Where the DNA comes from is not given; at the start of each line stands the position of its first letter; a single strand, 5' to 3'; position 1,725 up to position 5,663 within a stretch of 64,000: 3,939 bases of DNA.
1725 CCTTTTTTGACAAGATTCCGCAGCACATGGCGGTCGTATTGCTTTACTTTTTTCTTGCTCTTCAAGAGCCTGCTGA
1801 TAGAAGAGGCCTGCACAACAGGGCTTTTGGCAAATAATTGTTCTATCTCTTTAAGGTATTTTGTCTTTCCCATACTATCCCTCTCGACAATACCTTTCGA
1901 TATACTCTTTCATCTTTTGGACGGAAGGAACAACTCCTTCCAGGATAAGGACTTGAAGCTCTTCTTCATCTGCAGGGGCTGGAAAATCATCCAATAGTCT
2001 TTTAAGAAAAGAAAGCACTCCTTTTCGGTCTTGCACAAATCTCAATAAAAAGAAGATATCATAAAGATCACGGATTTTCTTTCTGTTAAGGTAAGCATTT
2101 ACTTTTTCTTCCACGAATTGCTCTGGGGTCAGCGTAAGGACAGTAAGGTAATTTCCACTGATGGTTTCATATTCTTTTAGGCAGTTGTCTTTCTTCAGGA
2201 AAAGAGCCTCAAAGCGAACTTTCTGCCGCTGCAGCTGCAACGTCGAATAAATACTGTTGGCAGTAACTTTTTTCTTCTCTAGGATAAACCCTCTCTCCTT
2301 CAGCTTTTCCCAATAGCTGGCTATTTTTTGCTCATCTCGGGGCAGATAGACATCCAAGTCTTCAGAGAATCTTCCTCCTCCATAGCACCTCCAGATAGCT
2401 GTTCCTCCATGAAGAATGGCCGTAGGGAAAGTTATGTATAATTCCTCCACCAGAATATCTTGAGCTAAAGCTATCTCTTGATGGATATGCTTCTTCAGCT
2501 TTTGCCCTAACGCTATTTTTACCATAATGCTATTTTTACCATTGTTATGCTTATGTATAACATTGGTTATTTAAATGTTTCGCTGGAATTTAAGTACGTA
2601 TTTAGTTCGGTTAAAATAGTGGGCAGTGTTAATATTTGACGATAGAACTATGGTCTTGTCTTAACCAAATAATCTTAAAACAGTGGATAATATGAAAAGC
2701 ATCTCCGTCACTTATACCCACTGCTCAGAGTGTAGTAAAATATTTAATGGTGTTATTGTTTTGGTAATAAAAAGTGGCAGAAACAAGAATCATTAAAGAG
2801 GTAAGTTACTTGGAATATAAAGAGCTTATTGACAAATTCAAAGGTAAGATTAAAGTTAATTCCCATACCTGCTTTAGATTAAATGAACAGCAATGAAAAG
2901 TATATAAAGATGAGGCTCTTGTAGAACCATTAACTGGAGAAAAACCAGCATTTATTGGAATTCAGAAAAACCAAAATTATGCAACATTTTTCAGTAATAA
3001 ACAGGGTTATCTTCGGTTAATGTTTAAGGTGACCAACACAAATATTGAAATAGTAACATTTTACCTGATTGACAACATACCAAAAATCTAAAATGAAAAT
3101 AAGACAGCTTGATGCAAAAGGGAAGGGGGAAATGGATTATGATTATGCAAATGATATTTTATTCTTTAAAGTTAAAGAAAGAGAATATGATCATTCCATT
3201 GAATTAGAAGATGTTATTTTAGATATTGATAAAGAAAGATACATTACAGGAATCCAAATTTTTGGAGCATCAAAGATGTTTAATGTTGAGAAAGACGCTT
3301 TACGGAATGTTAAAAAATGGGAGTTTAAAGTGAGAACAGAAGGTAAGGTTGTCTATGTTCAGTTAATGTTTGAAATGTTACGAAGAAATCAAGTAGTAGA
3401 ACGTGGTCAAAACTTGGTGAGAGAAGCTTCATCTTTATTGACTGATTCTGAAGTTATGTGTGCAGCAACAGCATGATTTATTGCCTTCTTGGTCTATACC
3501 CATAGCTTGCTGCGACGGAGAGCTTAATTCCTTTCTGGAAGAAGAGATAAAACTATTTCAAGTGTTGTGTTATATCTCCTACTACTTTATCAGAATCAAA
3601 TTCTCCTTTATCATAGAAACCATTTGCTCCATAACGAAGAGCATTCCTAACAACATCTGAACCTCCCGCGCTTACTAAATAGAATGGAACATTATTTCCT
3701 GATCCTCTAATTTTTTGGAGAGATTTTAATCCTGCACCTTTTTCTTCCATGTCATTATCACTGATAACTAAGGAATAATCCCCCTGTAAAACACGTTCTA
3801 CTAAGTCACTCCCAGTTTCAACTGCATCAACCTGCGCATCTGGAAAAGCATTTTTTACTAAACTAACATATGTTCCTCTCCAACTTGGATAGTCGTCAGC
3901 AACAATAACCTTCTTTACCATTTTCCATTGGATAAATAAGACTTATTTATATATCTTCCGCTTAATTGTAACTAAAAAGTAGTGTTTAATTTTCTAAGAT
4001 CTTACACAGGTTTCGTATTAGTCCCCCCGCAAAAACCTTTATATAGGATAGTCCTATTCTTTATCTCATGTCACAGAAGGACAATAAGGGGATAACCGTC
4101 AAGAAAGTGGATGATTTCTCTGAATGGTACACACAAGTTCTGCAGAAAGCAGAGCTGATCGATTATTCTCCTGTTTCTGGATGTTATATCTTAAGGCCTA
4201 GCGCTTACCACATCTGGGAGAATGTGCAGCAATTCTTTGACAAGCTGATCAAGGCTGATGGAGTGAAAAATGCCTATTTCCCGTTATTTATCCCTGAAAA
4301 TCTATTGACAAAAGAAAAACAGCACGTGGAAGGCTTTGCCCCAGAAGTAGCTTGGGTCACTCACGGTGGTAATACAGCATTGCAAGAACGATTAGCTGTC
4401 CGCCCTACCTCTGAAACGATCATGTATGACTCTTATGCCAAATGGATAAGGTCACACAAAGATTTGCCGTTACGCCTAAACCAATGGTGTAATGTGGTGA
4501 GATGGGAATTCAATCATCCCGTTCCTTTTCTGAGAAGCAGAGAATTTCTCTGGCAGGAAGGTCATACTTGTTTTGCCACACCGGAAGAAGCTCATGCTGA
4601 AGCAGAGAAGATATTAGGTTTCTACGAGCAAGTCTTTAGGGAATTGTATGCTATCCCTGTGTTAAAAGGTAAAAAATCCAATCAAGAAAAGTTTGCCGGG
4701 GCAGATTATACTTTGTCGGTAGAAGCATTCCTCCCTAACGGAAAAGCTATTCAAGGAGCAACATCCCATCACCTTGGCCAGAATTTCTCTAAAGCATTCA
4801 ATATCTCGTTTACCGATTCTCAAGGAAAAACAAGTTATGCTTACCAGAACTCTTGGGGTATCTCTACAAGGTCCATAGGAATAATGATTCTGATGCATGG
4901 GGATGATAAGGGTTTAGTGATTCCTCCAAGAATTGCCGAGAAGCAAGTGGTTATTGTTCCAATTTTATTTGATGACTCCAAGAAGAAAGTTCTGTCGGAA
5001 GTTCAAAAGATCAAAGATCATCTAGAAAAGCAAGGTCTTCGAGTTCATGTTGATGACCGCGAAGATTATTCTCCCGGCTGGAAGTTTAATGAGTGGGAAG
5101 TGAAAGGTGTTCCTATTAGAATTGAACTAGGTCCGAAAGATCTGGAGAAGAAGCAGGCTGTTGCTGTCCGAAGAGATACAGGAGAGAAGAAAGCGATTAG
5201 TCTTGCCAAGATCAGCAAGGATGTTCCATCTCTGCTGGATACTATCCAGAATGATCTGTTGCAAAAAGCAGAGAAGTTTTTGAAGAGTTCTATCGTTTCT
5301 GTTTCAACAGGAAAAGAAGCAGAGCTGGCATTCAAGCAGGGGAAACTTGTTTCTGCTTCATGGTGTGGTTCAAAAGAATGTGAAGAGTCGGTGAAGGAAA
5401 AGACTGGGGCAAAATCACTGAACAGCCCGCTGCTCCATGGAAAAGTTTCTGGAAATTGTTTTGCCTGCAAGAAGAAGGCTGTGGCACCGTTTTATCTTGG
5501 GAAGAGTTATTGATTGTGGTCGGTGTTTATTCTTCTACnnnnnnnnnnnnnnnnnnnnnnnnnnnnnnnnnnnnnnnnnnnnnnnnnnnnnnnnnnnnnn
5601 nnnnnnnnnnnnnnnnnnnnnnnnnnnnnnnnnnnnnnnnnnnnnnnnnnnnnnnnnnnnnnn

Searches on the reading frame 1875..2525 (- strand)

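Call 15: search_protein_families(library=pfam, proteins=[window:1875-2525:-], max_evalue=0.01)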
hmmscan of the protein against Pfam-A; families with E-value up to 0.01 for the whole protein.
window:1875-2525:- (216 aa): 1 family
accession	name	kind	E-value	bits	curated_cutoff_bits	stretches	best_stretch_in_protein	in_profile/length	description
PF08843.17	AbiEii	-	1.1e-14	55.4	22.5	1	32-167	11-175/238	Nucleotidyl transferase AbiEii toxin, Type IV TA system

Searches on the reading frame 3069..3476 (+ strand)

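Call 15: search_protein_families(library=pfam, proteins=[window:3069-3476:+], max_evalue=0.01)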
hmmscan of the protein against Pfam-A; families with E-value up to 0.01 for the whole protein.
window:3069-3476:+ (135 aa): 2 families
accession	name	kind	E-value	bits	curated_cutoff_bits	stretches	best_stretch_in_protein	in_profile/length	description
PF10049.14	DUF2283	-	9.7e-11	42.1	23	1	22-68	2-49/49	Protein of unknown function (DUF2283)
PF03544.19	TonB_C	-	0.0073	17.2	24.6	0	49-99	20-71/79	Gram-negative bacterial TonB protein C-terminal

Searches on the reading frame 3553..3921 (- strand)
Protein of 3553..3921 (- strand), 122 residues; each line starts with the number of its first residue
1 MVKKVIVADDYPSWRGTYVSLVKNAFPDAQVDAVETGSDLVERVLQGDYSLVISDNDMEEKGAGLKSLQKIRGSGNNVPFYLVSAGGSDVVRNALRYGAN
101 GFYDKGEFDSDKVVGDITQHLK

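Call 15: search_protein_families(library=pfam, proteins=[window:3553-3921:-], max_evalue=0.01)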
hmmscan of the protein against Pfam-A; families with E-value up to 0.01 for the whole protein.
window:3553-3921:- (122 aa): 1 family
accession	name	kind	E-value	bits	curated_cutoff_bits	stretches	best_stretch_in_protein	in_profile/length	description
PF00072.30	Response_reg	-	9.3e-12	45.5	30.2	1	5-106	1-100/111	Response regulator receiver domain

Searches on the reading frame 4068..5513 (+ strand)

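Call 15: search_protein_families(library=pfam, proteins=[window:4068-5513:+], max_evalue=0.01)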
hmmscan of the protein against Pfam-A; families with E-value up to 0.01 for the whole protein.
window:4068-5513:+ (481 aa): 3 families
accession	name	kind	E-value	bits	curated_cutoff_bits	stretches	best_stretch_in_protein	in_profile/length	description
PF00587.30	tRNA-synt_2b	-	7.2e-23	82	29.3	1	106-274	8-176/179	tRNA synthetase class II core domain (G, H, P, S and T)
PF03129.25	HGTP_anticodon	-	1.2e-20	73.9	21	1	293-384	1-89/94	Anticodon binding domain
PF09180.16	ProRS-C_1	-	5.6e-16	58.9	31.5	1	417-481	3-71/71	Prolyl-tRNA synthetase, C-terminal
